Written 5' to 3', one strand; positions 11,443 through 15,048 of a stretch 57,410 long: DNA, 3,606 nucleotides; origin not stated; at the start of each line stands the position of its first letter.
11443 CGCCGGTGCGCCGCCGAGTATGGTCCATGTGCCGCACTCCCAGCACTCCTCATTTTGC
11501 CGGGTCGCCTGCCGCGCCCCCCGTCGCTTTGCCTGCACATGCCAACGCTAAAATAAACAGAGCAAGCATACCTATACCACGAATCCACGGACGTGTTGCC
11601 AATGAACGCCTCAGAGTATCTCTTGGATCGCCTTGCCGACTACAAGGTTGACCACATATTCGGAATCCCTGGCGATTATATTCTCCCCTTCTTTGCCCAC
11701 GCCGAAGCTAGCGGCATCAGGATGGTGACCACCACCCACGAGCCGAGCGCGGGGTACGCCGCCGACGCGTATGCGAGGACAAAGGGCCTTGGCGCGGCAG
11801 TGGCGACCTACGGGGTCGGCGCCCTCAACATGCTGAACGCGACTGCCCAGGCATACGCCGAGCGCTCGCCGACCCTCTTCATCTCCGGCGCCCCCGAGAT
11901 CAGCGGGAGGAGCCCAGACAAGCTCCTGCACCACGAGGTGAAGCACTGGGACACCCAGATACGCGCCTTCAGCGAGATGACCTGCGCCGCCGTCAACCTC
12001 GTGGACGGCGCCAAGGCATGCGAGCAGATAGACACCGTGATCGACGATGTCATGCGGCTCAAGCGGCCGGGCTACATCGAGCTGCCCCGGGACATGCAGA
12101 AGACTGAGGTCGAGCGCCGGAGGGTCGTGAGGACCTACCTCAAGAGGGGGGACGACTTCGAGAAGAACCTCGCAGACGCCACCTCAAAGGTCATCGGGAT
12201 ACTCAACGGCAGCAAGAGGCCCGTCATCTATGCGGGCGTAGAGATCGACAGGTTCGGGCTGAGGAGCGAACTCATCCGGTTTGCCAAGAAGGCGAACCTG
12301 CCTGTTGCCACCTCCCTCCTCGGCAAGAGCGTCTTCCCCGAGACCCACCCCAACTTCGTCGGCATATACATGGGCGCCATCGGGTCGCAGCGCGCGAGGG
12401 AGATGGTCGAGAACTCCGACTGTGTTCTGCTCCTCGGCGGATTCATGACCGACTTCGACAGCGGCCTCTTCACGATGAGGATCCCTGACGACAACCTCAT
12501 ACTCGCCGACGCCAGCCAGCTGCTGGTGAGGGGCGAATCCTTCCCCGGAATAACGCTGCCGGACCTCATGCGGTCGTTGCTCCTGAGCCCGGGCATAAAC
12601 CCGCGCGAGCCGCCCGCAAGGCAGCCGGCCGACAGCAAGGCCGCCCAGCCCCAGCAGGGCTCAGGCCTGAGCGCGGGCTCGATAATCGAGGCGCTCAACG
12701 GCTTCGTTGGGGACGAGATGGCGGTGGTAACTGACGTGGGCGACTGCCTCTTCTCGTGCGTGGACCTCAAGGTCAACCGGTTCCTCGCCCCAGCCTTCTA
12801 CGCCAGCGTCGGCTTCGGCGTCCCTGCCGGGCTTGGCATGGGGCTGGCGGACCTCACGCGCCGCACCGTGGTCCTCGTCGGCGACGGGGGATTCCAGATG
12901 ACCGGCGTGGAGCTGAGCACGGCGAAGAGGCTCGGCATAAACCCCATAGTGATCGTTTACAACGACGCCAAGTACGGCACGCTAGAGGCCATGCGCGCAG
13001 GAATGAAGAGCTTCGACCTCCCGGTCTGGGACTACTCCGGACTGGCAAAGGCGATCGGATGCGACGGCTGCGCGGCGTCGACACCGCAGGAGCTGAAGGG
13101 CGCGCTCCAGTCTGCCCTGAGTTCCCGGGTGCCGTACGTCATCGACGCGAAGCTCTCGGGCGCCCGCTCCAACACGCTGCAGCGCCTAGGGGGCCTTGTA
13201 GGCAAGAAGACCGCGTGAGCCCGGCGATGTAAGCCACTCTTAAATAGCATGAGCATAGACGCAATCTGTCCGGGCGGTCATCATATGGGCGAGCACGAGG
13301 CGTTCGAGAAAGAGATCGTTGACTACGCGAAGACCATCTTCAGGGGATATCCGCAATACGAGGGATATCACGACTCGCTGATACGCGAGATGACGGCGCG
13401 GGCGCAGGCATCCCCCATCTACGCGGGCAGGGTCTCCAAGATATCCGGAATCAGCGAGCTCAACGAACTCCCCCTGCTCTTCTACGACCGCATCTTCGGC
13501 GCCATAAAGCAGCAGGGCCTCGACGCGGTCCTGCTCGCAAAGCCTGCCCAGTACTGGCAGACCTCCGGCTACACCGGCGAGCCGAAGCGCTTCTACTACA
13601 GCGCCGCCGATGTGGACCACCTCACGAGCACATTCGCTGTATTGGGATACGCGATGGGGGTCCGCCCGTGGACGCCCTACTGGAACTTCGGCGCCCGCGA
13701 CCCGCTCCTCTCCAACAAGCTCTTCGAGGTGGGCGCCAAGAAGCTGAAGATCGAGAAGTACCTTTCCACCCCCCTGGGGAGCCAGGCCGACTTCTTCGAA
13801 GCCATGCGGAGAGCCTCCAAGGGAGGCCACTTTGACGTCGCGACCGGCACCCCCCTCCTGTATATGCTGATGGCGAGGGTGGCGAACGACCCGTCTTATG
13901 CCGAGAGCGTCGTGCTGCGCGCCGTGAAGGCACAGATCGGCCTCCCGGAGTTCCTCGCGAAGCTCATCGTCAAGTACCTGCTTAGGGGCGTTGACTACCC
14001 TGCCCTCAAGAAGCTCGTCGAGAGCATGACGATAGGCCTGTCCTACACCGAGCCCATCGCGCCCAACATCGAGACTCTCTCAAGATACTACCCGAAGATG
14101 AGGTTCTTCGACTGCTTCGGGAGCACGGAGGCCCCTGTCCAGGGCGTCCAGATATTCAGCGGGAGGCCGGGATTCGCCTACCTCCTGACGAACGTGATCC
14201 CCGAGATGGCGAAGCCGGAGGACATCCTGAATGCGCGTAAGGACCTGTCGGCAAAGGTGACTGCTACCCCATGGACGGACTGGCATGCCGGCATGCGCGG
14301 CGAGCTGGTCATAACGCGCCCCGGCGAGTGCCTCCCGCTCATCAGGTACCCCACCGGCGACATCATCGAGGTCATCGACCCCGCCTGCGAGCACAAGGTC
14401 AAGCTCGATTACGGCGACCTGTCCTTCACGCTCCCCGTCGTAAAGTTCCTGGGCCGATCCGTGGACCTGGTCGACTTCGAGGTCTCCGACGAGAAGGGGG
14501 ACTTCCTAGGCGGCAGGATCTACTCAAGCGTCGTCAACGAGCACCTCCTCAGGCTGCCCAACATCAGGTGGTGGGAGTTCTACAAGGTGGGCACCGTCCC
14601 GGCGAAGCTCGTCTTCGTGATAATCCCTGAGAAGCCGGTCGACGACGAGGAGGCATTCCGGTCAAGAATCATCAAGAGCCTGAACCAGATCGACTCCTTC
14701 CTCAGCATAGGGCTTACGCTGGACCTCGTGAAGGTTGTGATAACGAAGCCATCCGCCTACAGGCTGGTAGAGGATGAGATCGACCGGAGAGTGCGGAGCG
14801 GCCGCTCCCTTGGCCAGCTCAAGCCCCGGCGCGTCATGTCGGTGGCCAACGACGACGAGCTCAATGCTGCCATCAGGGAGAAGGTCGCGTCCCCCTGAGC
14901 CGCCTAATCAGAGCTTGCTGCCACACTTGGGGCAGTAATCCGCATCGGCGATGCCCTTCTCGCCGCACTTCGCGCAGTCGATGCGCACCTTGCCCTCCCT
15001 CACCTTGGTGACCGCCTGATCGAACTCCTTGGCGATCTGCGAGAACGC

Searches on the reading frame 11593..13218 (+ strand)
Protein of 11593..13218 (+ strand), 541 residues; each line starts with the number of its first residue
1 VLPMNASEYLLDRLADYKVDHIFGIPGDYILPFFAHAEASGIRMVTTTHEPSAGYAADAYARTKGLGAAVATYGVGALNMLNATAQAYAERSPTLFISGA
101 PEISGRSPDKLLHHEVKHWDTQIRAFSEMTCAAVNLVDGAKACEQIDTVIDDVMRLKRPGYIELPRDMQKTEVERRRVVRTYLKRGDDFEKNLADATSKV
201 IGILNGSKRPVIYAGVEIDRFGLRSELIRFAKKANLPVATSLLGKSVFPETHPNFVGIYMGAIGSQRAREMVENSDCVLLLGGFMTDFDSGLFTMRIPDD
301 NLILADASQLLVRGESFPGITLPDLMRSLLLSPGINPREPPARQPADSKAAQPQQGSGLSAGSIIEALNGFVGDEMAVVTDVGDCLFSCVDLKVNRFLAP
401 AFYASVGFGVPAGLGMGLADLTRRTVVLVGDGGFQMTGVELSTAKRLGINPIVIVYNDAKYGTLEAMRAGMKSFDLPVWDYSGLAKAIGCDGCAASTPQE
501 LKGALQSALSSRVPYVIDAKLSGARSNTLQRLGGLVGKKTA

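Call 25: search_protein_families(library=pfam, proteins=[window:11593-13218:+])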
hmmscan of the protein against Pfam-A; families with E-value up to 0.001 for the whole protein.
window:11593-13218:+ (541 aa): 3 families
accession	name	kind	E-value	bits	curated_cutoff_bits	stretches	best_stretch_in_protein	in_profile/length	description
PF02776.23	TPP_enzyme_N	-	3.2e-32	111.2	26.8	1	4-114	1-108/119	Thiamine pyrophosphate enzyme, N-terminal TPP binding domain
PF00205.28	TPP_enzyme_M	-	7.6e-26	90.9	30.4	1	199-306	3-110/137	Thiamine pyrophosphate enzyme, central domain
PF02775.26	TPP_enzyme_C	-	1.1e-24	87.4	21.9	1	394-518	18-150/151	Thiamine pyrophosphate enzyme, C-terminal TPP binding domain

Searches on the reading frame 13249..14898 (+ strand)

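Call 25: search_protein_families(library=pfam, proteins=[window:13249-14898:+])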
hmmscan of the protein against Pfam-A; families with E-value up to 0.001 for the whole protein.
window:13249-14898:+ (549 aa): 0 families

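Call 76: search_protein_families(library=ncbifam, max_evalue=0.01, proteins=[window:13249-14898:+])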
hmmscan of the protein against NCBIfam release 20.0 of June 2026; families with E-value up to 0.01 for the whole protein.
window:13249-14898:+ (549 aa): 4 families
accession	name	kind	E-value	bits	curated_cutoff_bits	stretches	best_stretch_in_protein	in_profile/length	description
NF045666.1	DVU1553_fam_AMP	equivalog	1.5e-10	40.7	300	2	346-381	280-316/331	DVU_1553 family AMP-dependent CoA ligase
NF053551.1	FlxY_rubin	equivalog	6.8e-06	25.1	520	1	347-381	273-308/424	flexirubin biosynthesis putative acyl-CoA ligase FlxY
NF041878.1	paak_haloarch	equivalog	0.00029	19.5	700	0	346-381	274-310/427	phenylacetate--CoA ligase PaaK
NF041217.1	BagE_FevW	exception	0.0024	16.9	800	0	45-130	21-102/424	bagremycin/ferroverdin synthetase BagE/FevW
